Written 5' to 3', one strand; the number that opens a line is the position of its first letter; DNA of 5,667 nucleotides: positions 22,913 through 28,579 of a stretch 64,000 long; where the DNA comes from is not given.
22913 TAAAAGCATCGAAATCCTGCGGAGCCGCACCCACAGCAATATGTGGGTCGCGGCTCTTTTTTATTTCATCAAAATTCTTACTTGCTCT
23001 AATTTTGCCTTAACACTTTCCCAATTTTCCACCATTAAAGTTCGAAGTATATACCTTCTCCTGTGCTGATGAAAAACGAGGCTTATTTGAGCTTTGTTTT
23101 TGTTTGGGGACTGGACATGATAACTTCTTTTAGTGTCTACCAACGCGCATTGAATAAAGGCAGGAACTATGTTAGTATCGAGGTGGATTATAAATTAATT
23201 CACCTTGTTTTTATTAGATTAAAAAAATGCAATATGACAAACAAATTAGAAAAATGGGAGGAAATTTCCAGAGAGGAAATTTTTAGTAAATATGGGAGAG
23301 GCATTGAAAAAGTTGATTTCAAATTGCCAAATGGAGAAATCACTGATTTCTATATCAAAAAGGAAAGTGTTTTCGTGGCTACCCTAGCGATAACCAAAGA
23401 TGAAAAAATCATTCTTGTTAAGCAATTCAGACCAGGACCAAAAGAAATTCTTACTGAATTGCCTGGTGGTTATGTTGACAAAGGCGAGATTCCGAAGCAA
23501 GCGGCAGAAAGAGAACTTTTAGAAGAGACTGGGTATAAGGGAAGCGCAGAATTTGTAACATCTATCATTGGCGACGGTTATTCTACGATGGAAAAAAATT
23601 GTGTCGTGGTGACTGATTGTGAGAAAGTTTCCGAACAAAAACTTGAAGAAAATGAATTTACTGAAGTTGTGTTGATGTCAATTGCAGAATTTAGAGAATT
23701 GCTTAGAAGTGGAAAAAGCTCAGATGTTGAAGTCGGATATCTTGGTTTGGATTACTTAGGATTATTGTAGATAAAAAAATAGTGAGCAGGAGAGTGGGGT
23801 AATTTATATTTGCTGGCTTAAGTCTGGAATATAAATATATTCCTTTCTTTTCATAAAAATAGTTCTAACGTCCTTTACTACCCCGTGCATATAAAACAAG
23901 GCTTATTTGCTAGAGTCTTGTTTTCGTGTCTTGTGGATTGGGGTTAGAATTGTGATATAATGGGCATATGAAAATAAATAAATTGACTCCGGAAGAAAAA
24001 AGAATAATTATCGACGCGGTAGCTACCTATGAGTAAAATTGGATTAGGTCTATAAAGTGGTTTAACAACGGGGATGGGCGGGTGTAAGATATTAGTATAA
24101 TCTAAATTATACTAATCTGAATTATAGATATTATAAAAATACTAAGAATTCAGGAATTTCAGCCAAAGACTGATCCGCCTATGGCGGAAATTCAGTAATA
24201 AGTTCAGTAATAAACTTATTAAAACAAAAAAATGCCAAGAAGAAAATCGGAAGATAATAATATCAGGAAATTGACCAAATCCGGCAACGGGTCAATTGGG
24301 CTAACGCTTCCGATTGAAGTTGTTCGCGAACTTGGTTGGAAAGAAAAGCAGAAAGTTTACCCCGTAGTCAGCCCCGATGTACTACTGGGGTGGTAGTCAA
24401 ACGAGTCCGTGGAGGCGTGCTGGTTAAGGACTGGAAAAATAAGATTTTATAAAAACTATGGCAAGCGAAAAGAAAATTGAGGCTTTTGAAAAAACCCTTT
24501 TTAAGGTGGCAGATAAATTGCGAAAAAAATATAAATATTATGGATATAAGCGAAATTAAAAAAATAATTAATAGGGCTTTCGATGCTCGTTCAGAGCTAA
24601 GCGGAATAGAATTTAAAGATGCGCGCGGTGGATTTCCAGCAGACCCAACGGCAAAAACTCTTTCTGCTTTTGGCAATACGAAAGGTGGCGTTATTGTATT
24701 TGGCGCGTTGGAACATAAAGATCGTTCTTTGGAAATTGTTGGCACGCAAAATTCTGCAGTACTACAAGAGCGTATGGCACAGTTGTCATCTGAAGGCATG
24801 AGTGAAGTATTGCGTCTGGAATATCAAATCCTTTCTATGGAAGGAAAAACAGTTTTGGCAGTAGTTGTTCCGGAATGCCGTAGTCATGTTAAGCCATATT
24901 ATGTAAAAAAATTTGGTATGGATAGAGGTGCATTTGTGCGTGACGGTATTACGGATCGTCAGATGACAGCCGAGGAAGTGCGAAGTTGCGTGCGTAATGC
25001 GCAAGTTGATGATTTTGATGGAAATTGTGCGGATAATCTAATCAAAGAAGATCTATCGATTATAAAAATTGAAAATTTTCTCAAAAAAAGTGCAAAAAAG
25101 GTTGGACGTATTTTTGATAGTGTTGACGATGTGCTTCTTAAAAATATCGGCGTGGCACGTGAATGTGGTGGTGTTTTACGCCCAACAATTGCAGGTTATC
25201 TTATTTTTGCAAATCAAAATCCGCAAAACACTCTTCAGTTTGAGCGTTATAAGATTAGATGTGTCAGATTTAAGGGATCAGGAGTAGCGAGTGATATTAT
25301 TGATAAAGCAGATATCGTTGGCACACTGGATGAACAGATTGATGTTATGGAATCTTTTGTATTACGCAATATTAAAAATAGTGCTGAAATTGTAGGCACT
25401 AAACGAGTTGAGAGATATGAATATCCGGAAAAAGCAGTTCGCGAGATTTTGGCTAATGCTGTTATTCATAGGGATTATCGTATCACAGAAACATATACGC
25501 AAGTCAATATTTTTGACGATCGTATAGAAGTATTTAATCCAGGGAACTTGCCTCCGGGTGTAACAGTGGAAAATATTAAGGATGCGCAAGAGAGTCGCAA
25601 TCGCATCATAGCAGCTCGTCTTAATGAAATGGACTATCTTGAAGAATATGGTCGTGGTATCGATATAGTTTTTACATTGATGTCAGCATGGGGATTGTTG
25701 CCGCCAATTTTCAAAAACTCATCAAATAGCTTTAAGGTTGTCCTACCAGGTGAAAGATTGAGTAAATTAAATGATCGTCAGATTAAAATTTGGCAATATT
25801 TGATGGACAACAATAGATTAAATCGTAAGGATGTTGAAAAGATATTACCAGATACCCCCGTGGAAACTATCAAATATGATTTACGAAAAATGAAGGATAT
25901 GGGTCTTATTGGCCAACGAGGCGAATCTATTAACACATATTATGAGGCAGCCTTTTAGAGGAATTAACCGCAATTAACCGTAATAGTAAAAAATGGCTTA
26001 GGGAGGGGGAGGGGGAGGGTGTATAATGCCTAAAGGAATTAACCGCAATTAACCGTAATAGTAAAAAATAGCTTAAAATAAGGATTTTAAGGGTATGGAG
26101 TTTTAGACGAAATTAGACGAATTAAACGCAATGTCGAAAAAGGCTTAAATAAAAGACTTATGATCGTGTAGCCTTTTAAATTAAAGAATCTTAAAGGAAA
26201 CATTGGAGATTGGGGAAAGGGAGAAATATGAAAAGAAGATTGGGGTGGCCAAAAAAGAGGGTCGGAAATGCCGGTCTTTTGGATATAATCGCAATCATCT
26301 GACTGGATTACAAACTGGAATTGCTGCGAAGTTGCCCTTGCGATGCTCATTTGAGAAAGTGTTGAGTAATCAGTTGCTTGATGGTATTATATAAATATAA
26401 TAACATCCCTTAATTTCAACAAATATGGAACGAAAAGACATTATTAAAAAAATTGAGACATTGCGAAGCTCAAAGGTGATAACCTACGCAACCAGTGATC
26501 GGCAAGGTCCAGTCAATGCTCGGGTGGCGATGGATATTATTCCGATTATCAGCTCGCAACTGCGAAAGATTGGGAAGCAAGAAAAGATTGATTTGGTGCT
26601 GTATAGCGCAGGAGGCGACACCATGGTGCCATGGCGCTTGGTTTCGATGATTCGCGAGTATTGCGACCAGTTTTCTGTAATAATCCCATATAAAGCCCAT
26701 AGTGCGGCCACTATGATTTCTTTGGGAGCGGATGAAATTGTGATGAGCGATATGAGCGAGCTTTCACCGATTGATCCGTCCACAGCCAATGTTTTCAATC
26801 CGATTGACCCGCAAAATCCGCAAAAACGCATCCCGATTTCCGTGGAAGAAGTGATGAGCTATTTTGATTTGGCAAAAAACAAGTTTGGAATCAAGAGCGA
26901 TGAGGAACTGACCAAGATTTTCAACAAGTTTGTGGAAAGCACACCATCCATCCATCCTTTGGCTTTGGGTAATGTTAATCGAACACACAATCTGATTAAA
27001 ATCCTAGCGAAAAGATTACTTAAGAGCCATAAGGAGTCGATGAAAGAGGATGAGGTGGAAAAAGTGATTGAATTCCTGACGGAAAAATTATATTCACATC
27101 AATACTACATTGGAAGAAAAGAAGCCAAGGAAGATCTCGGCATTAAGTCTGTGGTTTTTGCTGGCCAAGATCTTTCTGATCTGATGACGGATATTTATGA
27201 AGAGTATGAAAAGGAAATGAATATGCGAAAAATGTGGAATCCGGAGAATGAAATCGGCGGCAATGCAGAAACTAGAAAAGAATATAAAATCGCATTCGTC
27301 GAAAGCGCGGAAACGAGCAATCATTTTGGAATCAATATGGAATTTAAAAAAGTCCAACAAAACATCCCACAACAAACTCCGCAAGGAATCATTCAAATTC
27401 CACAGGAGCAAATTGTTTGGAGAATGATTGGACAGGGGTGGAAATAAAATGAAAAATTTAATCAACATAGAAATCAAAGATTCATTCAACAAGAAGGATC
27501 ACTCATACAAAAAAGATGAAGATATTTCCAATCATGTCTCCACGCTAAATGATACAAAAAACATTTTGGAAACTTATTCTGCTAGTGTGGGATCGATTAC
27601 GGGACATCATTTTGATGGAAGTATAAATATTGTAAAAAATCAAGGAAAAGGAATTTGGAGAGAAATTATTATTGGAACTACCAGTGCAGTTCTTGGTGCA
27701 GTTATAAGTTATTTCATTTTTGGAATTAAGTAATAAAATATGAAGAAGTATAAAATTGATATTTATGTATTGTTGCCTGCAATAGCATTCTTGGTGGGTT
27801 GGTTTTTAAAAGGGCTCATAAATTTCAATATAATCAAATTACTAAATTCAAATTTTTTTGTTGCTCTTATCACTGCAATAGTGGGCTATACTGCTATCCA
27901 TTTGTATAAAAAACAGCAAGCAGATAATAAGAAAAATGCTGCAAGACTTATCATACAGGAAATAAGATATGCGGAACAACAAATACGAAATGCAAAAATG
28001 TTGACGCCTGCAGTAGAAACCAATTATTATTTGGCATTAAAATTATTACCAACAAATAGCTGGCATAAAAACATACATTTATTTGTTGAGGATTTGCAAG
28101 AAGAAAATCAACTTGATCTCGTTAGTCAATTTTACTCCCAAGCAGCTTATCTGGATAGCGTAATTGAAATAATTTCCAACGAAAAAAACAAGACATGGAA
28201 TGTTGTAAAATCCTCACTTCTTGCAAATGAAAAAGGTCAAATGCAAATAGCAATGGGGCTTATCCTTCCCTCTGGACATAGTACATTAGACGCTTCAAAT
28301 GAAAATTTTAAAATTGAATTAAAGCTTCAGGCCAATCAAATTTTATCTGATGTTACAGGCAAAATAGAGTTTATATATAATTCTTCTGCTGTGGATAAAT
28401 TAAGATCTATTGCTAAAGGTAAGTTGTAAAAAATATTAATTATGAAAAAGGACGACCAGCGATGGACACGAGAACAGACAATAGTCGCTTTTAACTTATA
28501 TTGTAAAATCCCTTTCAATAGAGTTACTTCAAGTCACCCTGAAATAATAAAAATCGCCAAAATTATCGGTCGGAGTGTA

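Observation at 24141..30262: A 6-kb defense-like island bounded by short direct repeats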

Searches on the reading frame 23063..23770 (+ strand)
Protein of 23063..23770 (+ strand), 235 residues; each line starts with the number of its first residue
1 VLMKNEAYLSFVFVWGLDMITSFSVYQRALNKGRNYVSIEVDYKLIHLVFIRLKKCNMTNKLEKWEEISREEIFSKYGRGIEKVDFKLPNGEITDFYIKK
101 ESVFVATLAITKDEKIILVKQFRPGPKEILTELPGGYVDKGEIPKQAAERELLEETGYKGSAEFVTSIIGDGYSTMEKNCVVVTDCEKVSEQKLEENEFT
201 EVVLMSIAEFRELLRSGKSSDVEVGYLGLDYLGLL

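Call 10: search_protein_families(library=pfam, proteins=[window:23063-23770:+], max_evalue=0.01)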
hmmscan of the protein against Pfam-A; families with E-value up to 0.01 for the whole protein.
window:23063-23770:+ (235 aa): 1 family
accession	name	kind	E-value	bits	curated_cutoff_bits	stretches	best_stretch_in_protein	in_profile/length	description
PF00293.34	NUDIX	-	6.4e-16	59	21.1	1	108-213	7-119/134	NUDIX domain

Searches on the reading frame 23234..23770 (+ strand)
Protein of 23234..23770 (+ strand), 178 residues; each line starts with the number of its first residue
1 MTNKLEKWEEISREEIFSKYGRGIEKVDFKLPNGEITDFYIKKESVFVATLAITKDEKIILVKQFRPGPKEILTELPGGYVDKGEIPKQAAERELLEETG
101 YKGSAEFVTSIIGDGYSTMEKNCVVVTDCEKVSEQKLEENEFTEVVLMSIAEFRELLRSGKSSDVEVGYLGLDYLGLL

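Call 65: find_encoding_contigs(protein=window:23234-23770:+, flank=10000, max_places=10)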
Protein window:23234-23770:+ (178 aa): 2 contigs read that carry it; 1 place shown.
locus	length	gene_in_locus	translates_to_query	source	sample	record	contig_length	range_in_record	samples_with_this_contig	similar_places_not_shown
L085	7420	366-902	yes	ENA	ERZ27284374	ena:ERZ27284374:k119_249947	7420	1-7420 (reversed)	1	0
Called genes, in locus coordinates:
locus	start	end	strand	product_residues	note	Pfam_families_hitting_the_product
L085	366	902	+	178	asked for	PF00293:NUDIX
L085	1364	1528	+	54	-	-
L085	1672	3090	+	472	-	PF04326:SLFN_AlbA_2, PF13749:HATPase_c_4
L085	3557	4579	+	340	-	PF01972:SDH_protease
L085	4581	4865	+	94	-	-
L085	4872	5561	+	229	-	-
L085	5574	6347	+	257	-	PF13391:HNH_2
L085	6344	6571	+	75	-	-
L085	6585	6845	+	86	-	PF09561:RE_HpaII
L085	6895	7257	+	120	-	PF03852:Vsr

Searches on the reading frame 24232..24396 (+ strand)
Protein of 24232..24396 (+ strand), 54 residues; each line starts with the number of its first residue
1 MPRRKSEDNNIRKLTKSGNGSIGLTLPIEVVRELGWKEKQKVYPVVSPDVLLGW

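Call 10: search_protein_families(library=pfam, proteins=[window:24232-24396:+], max_evalue=0.01)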
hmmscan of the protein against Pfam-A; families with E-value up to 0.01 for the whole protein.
window:24232-24396:+ (54 aa): 1 family
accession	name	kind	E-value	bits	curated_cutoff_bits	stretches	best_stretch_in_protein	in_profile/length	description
PF04014.23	MazE_antitoxin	-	0.00033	21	24.7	1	17-43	3-29/48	Antidote-toxin recognition MazE, bacterial antitoxin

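Call 12: search_protein_families(library=padloc, proteins=[window:24232-24396:+], max_evalue=0.01)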
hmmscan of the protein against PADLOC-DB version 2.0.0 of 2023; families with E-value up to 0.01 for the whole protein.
window:24232-24396:+ (54 aa): 0 families

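Call 13: search_protein_families(library=ncbifam, proteins=[window:24232-24396:+], max_evalue=0.01)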
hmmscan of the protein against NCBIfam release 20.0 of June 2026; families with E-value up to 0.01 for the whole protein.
window:24232-24396:+ (54 aa): 1 family
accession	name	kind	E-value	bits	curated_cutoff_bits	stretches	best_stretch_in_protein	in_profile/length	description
TIGR02609.1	doc_partner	hypoth_equivalog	0.0041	17.5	55.9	1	12-42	1-30/74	putative addiction module antidote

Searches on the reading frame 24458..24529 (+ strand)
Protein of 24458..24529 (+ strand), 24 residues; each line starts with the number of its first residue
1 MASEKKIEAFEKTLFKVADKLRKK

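Call 104: search_protein_families(library=pfam, proteins=[window:24458-24529:+], max_evalue=1)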
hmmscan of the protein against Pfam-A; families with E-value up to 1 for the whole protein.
seq(24 aa): 0 families

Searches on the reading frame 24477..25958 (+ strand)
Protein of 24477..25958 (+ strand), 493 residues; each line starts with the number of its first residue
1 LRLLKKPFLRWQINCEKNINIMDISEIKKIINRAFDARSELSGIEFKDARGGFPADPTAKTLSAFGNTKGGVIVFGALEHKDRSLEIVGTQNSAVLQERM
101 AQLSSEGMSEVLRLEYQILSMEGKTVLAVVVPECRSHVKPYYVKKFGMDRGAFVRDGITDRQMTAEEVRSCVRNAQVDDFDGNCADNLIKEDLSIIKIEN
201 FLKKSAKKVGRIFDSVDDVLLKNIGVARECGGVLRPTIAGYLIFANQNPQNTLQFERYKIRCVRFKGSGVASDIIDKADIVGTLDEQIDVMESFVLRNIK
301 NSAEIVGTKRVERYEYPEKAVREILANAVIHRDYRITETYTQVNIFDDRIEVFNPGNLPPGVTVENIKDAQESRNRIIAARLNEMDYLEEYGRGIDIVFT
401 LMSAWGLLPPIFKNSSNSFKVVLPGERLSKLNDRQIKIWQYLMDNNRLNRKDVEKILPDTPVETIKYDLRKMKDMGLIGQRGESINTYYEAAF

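Call 10: search_protein_families(library=pfam, proteins=[window:24477-25958:+], max_evalue=0.01)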
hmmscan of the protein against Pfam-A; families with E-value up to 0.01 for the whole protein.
window:24477-25958:+ (493 aa): 2 families
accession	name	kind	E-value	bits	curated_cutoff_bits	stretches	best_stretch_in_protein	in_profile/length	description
PF13749.12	HATPase_c_4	-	5.9e-22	77.9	26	1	341-423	4-89/89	Putative ATP-dependent DNA helicase recG C-terminal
PF04326.19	SLFN_AlbA_2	-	2.6e-12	47.7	25.3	1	42-163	3-117/118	Schlafen, AlbA_2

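Call 12: search_protein_families(library=padloc, proteins=[window:24477-25958:+], max_evalue=0.01)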
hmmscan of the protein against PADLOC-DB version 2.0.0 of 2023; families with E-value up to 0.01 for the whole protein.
window:24477-25958:+ (493 aa): 3 families
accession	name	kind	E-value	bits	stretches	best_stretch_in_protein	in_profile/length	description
PDLC02394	pAgo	-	2.7e-14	49.9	1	59-384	58-389/1121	-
PDLC02402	Aga_SIR2-PNTD1-PNTD2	-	6.3e-13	45.7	1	172-365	303-490/876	Class I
PDLC02418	Aga_SIR2-Kinase-PNTD1-PNTD2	-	7.4e-09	32.3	1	169-363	159-366/756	Class I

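Call 13: search_protein_families(library=ncbifam, proteins=[window:24477-25958:+], max_evalue=0.01)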
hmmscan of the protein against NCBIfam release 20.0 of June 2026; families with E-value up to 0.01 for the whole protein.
window:24477-25958:+ (493 aa): 0 families

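Call 78: find_homologous_proteins(query=window:24540-25958:+, max_evalue=1e-20)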
Query window:24540-25958:+ (472 aa): 675 proteins with E <= 1e-20 among 8000 candidates; the best 120 are listed.
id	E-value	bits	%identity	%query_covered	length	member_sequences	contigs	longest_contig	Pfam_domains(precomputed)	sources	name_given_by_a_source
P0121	0.0e+0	1049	100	100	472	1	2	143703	PF13749.13,PF04326.20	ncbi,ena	-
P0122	5.1e-278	940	88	100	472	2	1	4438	PF13749.13,PF04326.20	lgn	-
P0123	3.6e-254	862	80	99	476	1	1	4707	PF13749.13,PF04326.20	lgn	-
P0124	1.3e-241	820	79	96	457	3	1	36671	PF13749.13,PF04326.20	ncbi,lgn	ncbi:MAG: ATP-binding protein [Candidatus Moraniibacteriota bacterium]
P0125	6.6e-227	772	73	100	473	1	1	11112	PF13749.13,PF04326.20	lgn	-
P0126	2.7e-221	753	71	100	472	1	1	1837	PF13749.13,PF04326.20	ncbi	-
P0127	6.5e-221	752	72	100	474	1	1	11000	PF13749.13,PF04326.20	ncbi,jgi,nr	ncbi:MAG: ATP-binding protein [Candidatus Moranbacteria bacterium]|jgi:ATP-dependent DNA helicase Re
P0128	1.8e-220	751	70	100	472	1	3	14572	PF13749.13,PF04326.20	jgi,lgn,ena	-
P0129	8.2e-220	748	69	100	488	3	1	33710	PF13749.13,PF04326.20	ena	-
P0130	1.9e-217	741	69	100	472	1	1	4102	PF13749.13,PF04326.20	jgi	-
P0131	6.3e-216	736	69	100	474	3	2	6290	PF13749.13,PF04326.20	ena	-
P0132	1.2e-215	735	69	98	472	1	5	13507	PF13749.13,PF04326.20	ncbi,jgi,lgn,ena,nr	ncbi:MAG: hypothetical protein COU51_01440 [Parcubacteria group bacterium CG10_big_fil_rev_8_21_14_0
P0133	2.6e-215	734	70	100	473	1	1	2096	PF13749.13,PF04326.20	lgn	-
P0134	3.9e-213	726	69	100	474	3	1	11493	PF13749.13,PF04326.20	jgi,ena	-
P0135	8.8e-213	725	68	100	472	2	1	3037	PF13749.13,PF04326.20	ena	-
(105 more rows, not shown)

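Call 79: find_encoding_contigs(protein=P0124, flank=8000, max_places=1)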
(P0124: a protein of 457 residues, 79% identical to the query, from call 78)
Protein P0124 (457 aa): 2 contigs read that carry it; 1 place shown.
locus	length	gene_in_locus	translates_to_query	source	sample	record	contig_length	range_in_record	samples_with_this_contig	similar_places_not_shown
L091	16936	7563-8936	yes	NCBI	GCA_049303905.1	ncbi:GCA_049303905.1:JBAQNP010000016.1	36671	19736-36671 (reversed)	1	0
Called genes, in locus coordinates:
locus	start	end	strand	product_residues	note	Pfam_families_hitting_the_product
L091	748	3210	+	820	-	PF01326:PPDK_N, PF00391:PEP-utilizers, PF02896:PEP-utilizers_C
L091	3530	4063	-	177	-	PF12869:tRNA_anti-like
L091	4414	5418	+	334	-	PF13310:Virulence_RhuM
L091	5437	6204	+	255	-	PF22435:MRM3-like_sub_bind, PF00588:SpoU_methylase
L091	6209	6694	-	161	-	PF06210:DUF1003 (weak), PF06103:DUF948 (weak)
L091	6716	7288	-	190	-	PF01300:Sua5_yciO_yrdC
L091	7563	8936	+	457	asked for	PF04326:SLFN_AlbA_2, PF13749:HATPase_c_4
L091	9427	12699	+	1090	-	PF13091:PLDc_2, PF04851:ResIII (faint), PF00270:DEAD (faint), PF00176:SNF2-rel_dom, PF00271:Helicase_C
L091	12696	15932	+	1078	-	PF02384:N6_Mtase (faint), PF20473:MmeI_Mtase (weak), PF07669:Eco57I, PF12950:TaqI_C (weak)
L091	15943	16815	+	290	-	-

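Call 80: find_encoding_contigs(protein=P0122, flank=5000, max_places=1)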
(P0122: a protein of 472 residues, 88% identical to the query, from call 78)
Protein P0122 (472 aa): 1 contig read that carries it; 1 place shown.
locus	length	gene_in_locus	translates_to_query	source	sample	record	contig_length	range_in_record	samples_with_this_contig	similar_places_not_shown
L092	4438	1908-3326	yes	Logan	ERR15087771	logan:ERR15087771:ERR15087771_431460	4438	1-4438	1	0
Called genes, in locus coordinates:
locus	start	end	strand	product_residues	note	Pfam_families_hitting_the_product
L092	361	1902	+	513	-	PF12161:HsdM_N, PF02384:N6_Mtase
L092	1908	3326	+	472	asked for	PF04326:SLFN_AlbA_2, PF13749:HATPase_c_4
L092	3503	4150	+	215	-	PF13643:DUF4145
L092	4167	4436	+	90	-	?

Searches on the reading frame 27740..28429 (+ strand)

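Call 10: search_protein_families(library=pfam, proteins=[window:27740-28429:+], max_evalue=0.01)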
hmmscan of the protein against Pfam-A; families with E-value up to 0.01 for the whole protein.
window:27740-28429:+ (229 aa): 1 family
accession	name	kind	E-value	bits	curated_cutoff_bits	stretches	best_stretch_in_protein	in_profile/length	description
PF10112.14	Halogen_Hydrol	-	0.0084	16.5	29.8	0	15-144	2-134/191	5-bromo-4-chloroindolyl phosphate hydrolysis protein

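Call 12: search_protein_families(library=padloc, proteins=[window:27740-28429:+], max_evalue=0.01)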
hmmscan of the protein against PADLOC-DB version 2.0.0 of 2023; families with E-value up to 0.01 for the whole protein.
window:27740-28429:+ (229 aa): 0 families

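Call 13: search_protein_families(library=ncbifam, proteins=[window:27740-28429:+], max_evalue=0.01)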
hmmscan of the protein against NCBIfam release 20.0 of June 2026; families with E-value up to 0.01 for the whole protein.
window:27740-28429:+ (229 aa): 0 families
